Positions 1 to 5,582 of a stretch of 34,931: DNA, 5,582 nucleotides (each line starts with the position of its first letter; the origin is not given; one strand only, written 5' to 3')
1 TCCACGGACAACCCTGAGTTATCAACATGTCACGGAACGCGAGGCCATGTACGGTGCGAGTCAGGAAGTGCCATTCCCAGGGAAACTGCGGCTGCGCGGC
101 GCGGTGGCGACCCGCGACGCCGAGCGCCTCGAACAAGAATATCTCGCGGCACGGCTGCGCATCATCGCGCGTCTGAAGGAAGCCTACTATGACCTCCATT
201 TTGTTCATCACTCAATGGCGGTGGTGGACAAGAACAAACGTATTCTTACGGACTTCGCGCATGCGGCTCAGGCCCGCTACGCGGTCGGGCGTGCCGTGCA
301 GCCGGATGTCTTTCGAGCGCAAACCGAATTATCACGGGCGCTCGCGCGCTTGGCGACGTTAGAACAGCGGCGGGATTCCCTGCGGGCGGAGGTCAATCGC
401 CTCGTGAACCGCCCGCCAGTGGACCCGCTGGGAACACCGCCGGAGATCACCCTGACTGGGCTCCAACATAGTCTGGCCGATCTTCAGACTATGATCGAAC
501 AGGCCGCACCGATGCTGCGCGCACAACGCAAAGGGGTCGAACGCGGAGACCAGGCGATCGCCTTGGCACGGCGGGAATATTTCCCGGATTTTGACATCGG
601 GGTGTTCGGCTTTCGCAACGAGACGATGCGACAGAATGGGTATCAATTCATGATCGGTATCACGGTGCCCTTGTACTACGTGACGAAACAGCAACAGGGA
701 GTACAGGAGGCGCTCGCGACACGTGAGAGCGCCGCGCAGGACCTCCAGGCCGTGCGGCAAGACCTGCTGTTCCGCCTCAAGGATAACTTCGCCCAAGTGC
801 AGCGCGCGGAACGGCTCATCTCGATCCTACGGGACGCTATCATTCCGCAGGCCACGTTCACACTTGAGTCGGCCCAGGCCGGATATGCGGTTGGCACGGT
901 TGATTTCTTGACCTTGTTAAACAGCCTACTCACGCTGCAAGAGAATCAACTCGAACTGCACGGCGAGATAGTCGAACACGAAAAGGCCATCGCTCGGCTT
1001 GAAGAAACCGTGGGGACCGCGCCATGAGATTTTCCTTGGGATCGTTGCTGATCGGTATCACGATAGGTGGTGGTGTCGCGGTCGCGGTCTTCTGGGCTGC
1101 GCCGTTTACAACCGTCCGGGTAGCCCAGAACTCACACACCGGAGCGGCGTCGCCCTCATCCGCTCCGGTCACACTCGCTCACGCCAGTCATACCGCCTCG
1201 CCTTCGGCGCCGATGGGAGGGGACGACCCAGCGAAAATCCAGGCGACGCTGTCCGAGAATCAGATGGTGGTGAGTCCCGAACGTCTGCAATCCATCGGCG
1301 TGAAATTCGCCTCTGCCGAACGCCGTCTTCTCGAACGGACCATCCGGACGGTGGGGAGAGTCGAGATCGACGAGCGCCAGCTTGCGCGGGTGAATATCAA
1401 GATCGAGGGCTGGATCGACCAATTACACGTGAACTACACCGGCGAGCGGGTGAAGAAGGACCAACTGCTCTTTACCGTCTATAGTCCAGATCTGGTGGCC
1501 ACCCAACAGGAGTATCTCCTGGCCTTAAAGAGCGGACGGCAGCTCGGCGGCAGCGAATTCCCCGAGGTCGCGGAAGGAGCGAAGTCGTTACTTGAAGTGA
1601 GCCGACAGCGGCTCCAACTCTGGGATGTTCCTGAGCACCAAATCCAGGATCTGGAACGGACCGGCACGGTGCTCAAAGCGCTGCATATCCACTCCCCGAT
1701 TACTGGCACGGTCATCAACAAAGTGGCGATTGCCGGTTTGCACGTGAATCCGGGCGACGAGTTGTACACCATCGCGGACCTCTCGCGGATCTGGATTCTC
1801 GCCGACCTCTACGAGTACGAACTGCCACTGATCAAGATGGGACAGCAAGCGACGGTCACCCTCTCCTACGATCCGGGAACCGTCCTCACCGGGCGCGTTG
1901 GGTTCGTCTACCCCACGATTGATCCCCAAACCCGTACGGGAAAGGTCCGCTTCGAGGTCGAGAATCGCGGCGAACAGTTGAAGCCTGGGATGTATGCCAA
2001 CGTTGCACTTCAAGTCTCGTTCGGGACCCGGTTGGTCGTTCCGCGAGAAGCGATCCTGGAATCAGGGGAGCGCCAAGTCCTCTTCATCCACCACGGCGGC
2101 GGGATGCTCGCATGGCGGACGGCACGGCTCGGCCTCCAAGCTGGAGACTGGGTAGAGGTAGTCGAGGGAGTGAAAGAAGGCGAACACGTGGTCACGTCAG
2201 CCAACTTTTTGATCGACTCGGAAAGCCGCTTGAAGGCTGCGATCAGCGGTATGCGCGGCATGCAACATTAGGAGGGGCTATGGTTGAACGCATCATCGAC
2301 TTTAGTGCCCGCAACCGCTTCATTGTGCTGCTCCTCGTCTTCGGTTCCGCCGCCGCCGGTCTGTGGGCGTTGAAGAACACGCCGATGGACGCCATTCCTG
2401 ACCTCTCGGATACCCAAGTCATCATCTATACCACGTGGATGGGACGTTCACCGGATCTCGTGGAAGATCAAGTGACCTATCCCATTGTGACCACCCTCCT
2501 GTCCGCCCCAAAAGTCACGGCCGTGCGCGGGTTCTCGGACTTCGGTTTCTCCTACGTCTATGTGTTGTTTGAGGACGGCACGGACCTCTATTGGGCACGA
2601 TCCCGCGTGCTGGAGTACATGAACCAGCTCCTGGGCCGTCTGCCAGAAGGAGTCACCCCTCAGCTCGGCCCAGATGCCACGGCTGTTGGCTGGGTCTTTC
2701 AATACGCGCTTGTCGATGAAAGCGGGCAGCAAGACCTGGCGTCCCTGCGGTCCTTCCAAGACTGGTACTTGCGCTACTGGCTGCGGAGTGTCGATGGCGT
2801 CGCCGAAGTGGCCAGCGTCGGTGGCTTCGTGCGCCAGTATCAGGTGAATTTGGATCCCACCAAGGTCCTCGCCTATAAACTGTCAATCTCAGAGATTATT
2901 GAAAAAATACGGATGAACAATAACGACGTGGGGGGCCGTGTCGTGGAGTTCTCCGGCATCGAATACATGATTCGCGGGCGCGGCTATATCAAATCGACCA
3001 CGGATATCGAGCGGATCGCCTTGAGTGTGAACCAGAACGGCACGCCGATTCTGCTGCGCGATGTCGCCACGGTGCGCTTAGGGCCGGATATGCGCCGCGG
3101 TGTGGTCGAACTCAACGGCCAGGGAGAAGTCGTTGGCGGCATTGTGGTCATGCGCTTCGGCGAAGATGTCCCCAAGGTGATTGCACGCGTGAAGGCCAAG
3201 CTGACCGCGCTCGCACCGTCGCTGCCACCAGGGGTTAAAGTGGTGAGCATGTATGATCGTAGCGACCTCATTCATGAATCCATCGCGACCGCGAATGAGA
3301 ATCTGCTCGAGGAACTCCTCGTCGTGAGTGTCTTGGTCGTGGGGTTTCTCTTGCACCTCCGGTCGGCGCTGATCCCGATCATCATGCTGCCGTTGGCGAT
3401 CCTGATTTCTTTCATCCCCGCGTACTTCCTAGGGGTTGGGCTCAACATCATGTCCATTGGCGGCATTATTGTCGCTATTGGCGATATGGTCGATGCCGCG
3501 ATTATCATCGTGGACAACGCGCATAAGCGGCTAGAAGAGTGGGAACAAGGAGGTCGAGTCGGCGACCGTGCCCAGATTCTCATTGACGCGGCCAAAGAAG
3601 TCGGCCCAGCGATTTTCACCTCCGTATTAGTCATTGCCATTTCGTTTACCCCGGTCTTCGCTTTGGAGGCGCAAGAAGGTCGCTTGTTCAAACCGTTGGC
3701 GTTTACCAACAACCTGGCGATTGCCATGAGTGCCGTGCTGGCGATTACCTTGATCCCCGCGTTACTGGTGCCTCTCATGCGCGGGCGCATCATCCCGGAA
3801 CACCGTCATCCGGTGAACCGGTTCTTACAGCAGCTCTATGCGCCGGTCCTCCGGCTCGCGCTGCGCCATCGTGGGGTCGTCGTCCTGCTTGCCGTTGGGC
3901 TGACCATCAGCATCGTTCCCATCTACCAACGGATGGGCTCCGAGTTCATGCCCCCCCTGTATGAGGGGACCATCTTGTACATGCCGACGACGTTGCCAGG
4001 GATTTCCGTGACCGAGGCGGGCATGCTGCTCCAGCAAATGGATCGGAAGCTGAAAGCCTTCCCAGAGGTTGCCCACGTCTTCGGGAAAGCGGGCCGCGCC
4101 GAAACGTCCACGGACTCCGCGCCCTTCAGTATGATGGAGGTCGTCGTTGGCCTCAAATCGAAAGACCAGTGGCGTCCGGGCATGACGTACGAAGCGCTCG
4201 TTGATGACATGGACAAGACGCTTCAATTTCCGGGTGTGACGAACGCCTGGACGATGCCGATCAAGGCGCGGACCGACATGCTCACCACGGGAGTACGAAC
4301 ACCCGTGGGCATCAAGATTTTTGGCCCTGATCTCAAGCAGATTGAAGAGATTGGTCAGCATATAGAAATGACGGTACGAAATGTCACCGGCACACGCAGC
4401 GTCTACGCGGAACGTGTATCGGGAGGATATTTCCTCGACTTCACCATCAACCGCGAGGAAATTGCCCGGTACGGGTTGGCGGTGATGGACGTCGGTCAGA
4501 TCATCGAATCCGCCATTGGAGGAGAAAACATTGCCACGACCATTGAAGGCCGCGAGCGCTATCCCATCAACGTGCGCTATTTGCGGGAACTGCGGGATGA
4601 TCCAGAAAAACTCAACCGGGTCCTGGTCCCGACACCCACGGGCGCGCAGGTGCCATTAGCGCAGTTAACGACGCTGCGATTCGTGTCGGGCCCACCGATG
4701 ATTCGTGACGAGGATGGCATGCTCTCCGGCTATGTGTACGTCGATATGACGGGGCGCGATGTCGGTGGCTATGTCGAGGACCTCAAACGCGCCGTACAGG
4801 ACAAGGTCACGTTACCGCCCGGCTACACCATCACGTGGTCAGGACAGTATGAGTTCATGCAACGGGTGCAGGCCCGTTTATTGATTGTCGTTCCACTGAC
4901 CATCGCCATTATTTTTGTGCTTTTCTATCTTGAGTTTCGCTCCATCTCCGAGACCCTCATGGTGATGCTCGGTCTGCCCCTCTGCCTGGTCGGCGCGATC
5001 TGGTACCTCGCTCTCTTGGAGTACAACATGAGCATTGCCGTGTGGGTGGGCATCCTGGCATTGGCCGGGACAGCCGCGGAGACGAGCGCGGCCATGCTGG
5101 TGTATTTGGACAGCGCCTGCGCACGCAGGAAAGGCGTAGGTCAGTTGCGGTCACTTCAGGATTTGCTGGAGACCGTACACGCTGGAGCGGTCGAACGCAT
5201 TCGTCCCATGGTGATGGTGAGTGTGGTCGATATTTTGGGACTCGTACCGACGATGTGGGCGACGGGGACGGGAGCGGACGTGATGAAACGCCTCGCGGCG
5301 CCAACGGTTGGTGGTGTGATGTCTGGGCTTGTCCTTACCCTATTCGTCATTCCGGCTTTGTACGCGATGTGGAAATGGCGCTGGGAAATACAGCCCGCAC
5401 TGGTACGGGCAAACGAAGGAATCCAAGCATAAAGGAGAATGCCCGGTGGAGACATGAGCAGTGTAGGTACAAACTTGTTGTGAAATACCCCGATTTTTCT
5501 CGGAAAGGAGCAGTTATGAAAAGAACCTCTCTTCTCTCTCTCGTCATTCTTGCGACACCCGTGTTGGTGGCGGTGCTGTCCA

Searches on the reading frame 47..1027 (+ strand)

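Call 32: search_protein_families(library=pfam, proteins=[window:47-1027:+], max_evalue=0.0001)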
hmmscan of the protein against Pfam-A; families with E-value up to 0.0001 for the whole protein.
window:47-1027:+ (326 aa): 1 family
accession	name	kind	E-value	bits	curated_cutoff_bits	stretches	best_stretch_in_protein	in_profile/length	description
PF02321.23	OEP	-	2.7e-35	122.3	22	2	145-323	3-187/187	Outer membrane efflux protein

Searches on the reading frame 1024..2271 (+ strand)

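Call 32: search_protein_families(library=pfam, proteins=[window:1024-2271:+], max_evalue=0.0001)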
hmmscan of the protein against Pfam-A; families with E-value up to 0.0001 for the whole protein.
window:1024-2271:+ (415 aa): 3 families
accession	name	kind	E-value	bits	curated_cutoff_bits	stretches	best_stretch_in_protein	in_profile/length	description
PF16576.10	HlyD_D23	-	8.4e-81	270.8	30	1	103-325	2-214/214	Barrel-sandwich domain of CusB or HlyD membrane-fusion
PF13437.12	HlyD_3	-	9.9e-19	68.5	22.2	1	222-322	2-106/106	HlyD family secretion protein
PF16572.11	HlyD_D4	-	6.9e-06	26.3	26.4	1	153-214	5-53/55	Long alpha hairpin domain of cation efflux system protein, CusB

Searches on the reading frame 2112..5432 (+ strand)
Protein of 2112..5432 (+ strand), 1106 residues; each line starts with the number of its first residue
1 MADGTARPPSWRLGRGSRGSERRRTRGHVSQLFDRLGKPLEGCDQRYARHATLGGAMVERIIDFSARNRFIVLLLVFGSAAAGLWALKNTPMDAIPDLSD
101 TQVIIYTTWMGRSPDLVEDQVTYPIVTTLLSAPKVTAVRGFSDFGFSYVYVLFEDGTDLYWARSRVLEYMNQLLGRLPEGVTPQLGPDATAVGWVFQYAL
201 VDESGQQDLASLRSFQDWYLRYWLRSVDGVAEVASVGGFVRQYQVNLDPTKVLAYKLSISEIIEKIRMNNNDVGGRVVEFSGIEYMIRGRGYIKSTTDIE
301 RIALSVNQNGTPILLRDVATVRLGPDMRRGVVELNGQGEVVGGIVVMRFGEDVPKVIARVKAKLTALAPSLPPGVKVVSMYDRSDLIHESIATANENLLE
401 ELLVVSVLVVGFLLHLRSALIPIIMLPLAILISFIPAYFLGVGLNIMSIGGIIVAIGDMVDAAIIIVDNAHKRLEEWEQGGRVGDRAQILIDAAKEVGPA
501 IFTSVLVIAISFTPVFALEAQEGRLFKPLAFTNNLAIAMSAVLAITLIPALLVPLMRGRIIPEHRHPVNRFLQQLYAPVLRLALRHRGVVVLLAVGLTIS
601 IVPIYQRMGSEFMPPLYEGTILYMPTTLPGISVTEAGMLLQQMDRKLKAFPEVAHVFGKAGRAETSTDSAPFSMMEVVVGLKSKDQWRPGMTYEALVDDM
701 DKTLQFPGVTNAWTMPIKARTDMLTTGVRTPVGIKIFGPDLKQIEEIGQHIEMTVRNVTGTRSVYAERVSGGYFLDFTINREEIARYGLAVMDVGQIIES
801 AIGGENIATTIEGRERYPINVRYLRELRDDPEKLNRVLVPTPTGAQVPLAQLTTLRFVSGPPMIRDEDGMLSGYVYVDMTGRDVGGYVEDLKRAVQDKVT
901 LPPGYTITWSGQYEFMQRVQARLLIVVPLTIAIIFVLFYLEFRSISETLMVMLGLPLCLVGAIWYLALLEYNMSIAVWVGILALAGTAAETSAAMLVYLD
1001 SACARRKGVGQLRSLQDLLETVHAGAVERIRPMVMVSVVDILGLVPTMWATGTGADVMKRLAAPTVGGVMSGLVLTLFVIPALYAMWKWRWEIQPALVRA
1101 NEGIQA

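Call 32: search_protein_families(library=pfam, proteins=[window:2112-5432:+], max_evalue=0.0001)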
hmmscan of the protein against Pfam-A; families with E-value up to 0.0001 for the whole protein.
window:2112-5432:+ (1106 aa): 2 families
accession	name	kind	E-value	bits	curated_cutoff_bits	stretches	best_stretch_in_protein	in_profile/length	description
PF00873.25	ACR_tran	-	7.1e-218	726.3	28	1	61-1086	1-1019/1021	AcrB/AcrD/AcrF family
PF03176.21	MMPL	-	2.6e-06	27.1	20.5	1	402-567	150-313/333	MMPL family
